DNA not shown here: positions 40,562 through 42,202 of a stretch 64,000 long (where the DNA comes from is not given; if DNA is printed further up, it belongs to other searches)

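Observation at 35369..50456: Divergent OmcS-related hexaheme cytochrome families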

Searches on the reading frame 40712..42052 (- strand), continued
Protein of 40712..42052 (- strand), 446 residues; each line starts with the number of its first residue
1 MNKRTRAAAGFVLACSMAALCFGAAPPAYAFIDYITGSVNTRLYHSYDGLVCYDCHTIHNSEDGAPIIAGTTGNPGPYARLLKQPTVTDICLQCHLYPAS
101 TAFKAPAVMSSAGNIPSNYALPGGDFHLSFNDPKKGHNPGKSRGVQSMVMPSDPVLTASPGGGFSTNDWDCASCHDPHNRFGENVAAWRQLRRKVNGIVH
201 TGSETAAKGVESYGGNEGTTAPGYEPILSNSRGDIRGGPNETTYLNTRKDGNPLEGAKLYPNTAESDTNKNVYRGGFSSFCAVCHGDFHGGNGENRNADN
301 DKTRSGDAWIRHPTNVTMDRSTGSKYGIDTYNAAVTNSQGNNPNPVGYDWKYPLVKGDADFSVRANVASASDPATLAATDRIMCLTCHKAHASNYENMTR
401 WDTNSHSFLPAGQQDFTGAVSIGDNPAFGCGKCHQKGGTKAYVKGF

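Call 71: list_cluster_members(proteins=[P0119, P0241, P0244, P0264, P0268, P0273, P0275, P0283, P0288, P0307])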
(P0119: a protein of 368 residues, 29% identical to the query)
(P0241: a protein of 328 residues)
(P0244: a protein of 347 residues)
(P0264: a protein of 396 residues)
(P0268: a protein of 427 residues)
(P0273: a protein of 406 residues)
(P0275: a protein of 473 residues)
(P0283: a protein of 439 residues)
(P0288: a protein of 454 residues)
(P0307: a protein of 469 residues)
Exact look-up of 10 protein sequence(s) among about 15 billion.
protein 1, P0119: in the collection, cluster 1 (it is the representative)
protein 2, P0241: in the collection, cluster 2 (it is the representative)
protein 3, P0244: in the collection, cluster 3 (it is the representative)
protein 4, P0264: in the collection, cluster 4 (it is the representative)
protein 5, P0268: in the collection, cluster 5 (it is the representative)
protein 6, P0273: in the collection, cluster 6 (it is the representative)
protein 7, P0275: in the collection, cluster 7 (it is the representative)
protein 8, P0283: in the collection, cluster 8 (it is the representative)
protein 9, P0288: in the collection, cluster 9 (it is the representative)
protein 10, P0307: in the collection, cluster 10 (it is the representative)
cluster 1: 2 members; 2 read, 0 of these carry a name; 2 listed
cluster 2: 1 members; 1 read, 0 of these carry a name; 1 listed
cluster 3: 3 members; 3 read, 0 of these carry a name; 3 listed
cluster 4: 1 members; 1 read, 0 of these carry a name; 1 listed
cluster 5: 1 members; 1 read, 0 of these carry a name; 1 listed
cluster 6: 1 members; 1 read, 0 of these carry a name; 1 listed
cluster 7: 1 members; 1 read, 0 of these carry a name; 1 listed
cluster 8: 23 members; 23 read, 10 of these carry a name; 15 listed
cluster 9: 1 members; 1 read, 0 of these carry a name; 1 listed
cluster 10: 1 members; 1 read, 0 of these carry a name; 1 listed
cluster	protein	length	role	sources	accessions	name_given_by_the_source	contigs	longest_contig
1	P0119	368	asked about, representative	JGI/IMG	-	-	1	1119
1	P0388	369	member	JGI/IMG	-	-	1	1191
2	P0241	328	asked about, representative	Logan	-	-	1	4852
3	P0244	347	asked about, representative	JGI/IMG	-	-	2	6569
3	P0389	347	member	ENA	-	-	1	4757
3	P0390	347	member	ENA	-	-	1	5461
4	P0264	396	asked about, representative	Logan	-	-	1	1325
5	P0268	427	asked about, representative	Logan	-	-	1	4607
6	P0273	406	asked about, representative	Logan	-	-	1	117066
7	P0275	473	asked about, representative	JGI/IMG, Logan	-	-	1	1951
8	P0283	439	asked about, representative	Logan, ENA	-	-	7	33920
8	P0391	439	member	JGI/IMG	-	hypothetical protein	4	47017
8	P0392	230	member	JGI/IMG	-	hypothetical protein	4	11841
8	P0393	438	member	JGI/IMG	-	hypothetical protein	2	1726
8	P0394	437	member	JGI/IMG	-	predicted CXXCH cytochrome family protein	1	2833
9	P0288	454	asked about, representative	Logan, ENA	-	-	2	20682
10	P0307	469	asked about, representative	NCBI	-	-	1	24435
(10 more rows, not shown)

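Call 85: find_encoding_contigs(protein=P0112, flank=8000, max_places=2)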
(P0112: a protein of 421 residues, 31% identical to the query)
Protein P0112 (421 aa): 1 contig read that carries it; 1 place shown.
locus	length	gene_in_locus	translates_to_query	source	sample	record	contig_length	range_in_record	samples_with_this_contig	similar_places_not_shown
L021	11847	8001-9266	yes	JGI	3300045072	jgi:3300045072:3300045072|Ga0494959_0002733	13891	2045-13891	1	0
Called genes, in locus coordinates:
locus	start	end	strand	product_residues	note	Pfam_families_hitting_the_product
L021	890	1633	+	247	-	-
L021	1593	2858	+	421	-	-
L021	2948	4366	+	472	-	PF21563:Mcp40H-20_sensor, PF00672:HAMP, PF00512:HisKA, PF02518:HATPase_c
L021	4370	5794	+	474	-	PF00072:Response_reg, PF00158:Sigma54_activat, PF14532:Sigma54_activ_2, PF00004:AAA (weak), PF07728:AAA_5, PF25601:AAA_lid_14, PF02954:HTH_8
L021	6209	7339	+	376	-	PF22113:Mtrc-MtrF_II-IV_dom (faint), PF09699:Paired_CXXCH_1 (faint), PF14522:Cytochrome_C7 (faint), PF14537:Cytochrom_c3_2 (faint)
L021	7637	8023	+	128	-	PF00072:Response_reg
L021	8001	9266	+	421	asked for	PF14522:Cytochrome_C7 (faint), PF09699:Paired_CXXCH_1 (faint)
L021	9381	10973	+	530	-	PF04715:, PF00425:Chorismate_bind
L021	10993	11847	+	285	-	?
